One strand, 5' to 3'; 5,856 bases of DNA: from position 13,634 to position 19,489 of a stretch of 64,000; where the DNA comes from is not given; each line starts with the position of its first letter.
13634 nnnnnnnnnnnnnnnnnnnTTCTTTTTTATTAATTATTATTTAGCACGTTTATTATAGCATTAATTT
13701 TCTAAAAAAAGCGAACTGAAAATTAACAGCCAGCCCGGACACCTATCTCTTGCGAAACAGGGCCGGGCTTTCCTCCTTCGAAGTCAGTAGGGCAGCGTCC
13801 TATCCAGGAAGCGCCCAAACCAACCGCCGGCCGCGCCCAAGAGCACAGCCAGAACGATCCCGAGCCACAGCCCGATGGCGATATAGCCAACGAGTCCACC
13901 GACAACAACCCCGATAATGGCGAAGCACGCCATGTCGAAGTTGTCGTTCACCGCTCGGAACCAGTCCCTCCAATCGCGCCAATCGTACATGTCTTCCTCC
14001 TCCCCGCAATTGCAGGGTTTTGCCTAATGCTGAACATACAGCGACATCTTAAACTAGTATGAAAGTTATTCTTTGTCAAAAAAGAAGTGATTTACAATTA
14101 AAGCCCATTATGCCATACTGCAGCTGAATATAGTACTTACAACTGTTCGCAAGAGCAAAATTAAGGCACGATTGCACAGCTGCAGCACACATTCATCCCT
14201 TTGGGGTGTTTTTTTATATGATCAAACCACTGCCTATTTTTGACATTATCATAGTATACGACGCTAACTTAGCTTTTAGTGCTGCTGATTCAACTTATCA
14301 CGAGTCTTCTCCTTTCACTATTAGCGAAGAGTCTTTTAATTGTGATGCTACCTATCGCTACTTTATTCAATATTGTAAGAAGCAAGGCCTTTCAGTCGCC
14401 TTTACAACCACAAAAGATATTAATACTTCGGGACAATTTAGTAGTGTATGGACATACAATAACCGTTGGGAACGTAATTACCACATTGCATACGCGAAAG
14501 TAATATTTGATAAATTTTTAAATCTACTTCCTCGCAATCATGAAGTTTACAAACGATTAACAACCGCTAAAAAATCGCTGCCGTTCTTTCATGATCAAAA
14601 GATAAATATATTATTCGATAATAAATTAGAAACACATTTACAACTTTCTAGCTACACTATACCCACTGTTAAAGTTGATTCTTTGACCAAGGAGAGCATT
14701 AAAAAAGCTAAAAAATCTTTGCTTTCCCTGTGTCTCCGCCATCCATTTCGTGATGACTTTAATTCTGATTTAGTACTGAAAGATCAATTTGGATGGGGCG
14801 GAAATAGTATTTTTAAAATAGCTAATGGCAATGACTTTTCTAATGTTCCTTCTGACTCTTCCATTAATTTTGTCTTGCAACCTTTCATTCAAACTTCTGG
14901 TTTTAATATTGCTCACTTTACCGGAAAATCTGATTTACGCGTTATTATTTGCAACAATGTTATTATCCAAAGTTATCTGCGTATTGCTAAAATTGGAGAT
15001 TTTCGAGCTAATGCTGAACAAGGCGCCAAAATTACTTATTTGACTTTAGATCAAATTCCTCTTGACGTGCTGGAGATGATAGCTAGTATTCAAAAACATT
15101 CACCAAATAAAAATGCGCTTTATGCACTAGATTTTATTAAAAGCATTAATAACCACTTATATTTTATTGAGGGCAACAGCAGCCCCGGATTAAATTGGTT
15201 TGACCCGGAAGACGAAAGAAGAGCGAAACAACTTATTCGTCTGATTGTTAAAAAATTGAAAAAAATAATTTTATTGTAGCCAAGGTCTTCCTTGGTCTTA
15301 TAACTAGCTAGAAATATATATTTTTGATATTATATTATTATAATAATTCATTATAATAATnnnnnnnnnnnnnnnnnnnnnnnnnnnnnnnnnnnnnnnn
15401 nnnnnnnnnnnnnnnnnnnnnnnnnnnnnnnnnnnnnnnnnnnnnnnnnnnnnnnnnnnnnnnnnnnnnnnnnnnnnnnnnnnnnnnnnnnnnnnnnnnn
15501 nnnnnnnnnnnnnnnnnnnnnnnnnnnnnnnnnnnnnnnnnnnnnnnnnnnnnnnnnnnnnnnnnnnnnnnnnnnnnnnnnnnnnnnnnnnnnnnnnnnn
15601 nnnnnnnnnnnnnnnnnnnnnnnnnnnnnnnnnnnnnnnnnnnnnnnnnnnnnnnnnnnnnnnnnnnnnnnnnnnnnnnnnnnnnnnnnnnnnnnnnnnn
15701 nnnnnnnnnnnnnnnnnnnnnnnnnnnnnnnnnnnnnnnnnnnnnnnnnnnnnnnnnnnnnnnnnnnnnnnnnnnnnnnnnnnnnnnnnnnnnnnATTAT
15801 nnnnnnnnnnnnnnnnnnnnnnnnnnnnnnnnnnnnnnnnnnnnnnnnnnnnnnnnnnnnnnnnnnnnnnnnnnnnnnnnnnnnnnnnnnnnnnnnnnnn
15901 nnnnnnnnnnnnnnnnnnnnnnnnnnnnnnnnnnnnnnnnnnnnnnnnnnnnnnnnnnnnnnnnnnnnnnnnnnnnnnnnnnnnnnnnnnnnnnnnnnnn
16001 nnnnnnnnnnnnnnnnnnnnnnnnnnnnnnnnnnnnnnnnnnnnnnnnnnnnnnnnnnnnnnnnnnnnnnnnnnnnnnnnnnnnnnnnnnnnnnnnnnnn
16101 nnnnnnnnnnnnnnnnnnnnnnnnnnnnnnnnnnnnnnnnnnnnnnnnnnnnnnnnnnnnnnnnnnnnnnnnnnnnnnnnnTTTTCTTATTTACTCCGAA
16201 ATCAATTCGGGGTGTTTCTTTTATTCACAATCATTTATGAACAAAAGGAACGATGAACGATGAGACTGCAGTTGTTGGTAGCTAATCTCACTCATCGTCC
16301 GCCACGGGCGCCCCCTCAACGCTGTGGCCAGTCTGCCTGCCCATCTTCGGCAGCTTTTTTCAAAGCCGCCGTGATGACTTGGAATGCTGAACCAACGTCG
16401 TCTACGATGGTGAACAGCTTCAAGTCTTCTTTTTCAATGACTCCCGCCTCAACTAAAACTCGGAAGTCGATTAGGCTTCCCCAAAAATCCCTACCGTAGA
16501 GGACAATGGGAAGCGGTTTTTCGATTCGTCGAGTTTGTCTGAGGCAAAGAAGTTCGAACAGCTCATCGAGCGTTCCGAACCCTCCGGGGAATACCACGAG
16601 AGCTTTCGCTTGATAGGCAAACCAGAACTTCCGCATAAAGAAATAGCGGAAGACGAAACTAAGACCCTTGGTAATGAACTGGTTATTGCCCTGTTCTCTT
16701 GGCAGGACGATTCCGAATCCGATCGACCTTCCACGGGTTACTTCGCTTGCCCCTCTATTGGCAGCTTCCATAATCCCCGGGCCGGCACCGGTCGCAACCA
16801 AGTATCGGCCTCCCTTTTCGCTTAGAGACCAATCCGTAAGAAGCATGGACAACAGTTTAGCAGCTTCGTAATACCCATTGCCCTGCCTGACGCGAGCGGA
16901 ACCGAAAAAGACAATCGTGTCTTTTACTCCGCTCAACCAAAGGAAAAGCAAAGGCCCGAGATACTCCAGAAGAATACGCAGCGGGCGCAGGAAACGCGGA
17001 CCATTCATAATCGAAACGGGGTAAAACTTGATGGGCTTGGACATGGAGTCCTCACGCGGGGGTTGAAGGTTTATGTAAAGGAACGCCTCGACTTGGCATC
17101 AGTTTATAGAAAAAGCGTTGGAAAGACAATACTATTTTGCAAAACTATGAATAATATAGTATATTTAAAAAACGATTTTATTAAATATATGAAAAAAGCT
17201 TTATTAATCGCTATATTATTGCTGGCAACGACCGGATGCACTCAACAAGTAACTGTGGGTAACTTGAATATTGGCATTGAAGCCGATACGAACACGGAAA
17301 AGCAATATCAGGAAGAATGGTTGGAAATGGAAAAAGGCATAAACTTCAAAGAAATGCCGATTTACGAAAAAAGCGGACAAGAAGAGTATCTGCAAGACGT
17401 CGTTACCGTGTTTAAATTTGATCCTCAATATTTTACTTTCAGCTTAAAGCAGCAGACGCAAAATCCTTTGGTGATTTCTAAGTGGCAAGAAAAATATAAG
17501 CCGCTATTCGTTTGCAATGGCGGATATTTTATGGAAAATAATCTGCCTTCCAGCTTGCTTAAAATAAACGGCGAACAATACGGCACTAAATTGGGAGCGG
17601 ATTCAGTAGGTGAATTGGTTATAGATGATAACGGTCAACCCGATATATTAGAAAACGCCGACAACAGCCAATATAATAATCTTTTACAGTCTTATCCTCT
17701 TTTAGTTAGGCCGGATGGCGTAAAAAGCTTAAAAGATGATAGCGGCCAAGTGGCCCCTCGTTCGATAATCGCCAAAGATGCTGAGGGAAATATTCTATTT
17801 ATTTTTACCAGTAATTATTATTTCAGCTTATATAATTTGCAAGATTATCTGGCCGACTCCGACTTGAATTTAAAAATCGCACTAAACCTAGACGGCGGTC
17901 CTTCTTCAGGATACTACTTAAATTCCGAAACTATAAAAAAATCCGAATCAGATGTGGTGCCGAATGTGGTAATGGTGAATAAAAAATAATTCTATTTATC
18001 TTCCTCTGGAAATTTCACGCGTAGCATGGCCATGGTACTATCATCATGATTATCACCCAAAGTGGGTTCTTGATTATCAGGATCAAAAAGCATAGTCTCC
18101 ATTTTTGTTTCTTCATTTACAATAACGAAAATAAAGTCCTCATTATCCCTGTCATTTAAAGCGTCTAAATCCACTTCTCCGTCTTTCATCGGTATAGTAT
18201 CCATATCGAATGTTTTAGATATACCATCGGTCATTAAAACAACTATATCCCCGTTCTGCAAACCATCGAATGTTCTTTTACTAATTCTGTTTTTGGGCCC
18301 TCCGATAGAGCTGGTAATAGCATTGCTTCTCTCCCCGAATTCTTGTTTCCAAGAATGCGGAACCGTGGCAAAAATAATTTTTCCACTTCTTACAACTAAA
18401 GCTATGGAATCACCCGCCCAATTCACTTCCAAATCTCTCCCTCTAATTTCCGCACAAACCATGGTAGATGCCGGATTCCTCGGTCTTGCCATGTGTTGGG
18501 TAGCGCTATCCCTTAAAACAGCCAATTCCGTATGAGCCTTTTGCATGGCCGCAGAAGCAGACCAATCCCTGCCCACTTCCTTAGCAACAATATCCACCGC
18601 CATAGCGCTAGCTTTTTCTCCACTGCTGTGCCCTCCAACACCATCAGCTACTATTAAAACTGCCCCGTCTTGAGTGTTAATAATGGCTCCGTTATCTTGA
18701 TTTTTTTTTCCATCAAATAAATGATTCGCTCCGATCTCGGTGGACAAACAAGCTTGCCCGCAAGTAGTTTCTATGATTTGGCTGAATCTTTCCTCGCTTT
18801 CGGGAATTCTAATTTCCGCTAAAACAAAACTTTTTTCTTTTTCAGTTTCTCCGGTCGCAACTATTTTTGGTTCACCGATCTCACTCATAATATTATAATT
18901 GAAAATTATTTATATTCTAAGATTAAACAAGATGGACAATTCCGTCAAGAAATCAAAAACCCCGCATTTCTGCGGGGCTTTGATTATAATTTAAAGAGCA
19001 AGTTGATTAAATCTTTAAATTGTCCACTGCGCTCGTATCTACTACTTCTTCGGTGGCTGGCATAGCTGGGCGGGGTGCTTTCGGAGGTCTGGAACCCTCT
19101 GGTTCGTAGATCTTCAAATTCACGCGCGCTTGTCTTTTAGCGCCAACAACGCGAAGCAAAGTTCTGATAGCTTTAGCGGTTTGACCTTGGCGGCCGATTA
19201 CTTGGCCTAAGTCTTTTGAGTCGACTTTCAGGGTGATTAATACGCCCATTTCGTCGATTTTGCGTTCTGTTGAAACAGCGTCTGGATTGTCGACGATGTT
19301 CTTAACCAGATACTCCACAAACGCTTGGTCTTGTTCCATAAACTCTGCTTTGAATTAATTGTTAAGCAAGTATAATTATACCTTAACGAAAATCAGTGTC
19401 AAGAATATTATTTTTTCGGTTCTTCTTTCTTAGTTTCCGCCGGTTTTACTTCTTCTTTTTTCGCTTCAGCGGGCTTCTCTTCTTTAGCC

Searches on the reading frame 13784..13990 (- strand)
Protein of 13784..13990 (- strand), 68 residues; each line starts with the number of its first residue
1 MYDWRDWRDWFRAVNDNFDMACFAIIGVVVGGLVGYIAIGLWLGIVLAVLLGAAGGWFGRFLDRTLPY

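Call 13: search_protein_families(library=pfam, proteins=[window:13784-13990:-], max_evalue=0.01)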
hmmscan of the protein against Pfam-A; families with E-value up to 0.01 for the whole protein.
window:13784-13990:- (68 aa): 0 families

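Call 41: search_protein_families(library=phrogs, proteins=[window:13784-13990:-], max_evalue=1)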
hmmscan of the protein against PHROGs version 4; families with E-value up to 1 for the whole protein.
window:13784-13990:- (68 aa): 1 family
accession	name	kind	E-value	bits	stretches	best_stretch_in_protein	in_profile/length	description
phrog_6420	-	unknown function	0.088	13.9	1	6-41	49-84/90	-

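Call 42: search_protein_families(library=ncbifam, proteins=[window:13784-13990:-], max_evalue=1)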
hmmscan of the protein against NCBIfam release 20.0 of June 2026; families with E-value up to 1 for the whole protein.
window:13784-13990:- (68 aa): 4 families
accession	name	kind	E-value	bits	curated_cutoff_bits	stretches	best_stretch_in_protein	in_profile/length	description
NF008437.0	PRK11280.1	equivalog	0.19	11.6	99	1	13-58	64-108/179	hypothetical protein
TIGR02427.1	protocat_pcaD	equivalog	0.21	10.9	255.85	1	12-36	70-94/251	3-oxoadipate enol-lactonase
NF050055.1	SerProtHtrAMycob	equivalog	0.3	10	800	1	24-60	141-175/502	serine protease HtrA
NF040576.1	T2SS_GspM_XpsM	equivalog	0.82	9.3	60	1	37-64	3-30/180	type II secretion system protein GspM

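Call 83: search_protein_families(library=padloc, proteins=[window:13784-13990:-], max_evalue=1)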
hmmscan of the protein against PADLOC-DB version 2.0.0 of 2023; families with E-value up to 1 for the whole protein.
window:13784-13990:- (68 aa): 0 families

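Call 89: find_related_loci(query=window:13784-13990:-, collection=viral_contigs, flank=5000)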
Query window:13784-13990:- (68 aa) in viral_contigs; peptide patterns used: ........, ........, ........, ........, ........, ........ (x = any residue, [..] = any of these).
146 stretches matched a pattern, but none encodes a relative of the query by tblastn (E <= 1e-3).

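Call 90: search_dna_similar(query=window:13784-13990:-, collection=plasmids, mode=protein, max_evalue=0.1, max_rows=10)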
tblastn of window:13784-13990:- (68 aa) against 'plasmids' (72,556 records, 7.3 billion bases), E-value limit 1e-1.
No match.

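Call 91: search_dna_similar(query=window:13784-13990:-, collection=phages, mode=protein, max_evalue=0.1, max_rows=10)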
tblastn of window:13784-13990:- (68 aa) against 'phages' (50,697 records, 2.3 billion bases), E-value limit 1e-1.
No match.

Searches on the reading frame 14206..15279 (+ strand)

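Call 13: search_protein_families(library=pfam, proteins=[window:14206-15279:+], max_evalue=0.01)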
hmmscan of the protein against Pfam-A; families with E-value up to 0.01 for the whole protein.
window:14206-15279:+ (357 aa): 5 families
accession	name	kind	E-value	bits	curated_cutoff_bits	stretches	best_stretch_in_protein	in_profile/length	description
PF08443.16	RimK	-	2.5e-12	47.2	21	1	185-333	39-173/188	RimK-like ATP-grasp domain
PF02955.21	GSH-S_ATP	-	4e-05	23.6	23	1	186-294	31-137/175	Prokaryotic glutathione synthetase, ATP-grasp domain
PF02655.19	ATP-grasp_3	-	0.00019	22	23.2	1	168-256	30-97/160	ATP-grasp domain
PF14398.11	ATPgrasp_YheCD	-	0.0014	18.4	26.8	0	288-348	189-249/255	YheC/D like ATP-grasp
PF14397.11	ATPgrasp_ST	-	0.0016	18.2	31.4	0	179-274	53-171/278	Sugar-transfer associated ATP-grasp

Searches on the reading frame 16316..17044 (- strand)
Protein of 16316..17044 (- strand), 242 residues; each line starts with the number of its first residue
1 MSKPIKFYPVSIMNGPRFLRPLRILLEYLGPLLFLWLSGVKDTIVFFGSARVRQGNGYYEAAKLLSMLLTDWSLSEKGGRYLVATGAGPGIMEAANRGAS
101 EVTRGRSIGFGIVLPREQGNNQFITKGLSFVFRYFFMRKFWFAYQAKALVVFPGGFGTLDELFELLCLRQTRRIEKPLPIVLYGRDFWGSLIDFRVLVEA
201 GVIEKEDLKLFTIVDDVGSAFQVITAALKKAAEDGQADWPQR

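Call 13: search_protein_families(library=pfam, proteins=[window:16316-17044:-], max_evalue=0.01)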
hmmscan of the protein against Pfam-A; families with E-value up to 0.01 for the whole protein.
window:16316-17044:- (242 aa): 2 families
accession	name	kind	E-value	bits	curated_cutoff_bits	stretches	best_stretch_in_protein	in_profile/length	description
PF03641.19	Lysine_decarbox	-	1.2e-26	93.9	27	1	92-222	1-129/131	Possible lysine decarboxylase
PF18306.6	LDcluster4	-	3.1e-06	27.3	26.3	1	80-162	32-110/151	SLOG cluster4 family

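Call 41: search_protein_families(library=phrogs, proteins=[window:16316-17044:-], max_evalue=1)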
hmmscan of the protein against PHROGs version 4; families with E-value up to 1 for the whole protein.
window:16316-17044:- (242 aa): 1 family
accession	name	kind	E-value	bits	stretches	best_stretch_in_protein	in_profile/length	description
phrog_23875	-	DNA, RNA and nucleotide metabolism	5.4e-23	82.7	1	43-224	3-174/246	DprA-like DNA recombination-mediator protein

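Call 42: search_protein_families(library=ncbifam, proteins=[window:16316-17044:-], max_evalue=1)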
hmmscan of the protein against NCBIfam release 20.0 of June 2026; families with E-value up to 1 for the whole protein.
window:16316-17044:- (242 aa): 4 families
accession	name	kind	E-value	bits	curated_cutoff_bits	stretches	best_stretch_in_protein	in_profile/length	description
TIGR00730.1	TIGR00730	subfamily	9e-27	94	96.35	1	43-223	2-174/178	TIGR00730 family Rossman fold protein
NF058542.1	CtkRMPhLog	equivalog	1.8e-08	34.6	300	1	135-224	86-175/177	cytokinin riboside 5'-monophosphate phosphoribohydrolase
NF038390.1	Nsidase_PpnN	equivalog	1.2e-06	27.6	450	1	83-186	178-287/450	nucleotide 5'-monophosphate nucleosidase PpnN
TIGR00725.1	TIGR00725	hypoth_equivalog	2.6e-05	23.7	106.9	1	75-169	28-115/159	TIGR00725 family protein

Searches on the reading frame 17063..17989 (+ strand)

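Call 13: search_protein_families(library=pfam, proteins=[window:17063-17989:+], max_evalue=0.01)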
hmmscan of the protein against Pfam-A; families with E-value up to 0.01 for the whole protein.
window:17063-17989:+ (308 aa): 1 family
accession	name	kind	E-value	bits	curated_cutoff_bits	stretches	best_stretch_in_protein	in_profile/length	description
PF09992.14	NAGPA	-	9.4e-18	65.4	25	1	149-305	5-168/169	Phosphodiester glycosidase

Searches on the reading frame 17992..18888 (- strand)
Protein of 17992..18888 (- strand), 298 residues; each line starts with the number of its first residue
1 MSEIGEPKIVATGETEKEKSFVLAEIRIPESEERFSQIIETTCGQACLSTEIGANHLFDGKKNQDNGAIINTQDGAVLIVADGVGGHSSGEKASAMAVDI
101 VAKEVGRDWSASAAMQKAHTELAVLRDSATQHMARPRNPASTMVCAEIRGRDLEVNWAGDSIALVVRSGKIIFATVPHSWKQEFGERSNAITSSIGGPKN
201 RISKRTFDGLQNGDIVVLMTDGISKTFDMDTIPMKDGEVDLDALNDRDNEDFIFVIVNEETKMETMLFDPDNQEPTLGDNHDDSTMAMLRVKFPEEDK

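Call 104: search_protein_families(library=pfam, proteins=[window:17992-18888:-], max_evalue=0.001)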
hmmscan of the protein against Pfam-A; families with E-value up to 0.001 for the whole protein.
window:17992-18888:- (298 aa): 3 families
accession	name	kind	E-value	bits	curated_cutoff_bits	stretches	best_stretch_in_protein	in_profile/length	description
PF13672.11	PP2C_2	-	6.3e-21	75.3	24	1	52-228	1-179/209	Protein phosphatase 2C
PF00481.26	PP2C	-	3.9e-07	30.5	20.3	1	72-179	31-141/255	Protein phosphatase 2C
PF07228.17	SpoIIE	-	0.00082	19.8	25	0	74-245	3-154/192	Stage II sporulation protein E (SpoIIE)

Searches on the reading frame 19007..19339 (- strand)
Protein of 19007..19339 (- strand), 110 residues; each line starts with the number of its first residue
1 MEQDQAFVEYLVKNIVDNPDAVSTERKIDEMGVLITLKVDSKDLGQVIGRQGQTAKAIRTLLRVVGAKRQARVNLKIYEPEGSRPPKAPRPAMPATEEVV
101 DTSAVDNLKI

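Call 79: search_protein_families(library=pfam, proteins=[window:19007-19339:-], max_evalue=0.001)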
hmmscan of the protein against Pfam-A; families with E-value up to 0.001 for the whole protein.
window:19007-19339:- (110 aa): 1 family
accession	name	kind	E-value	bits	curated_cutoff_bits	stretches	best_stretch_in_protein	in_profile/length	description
PF13083.13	KH_KhpA-B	-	5.9e-22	77.8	32.1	1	6-77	2-73/73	KhpA/KhpB, KH domain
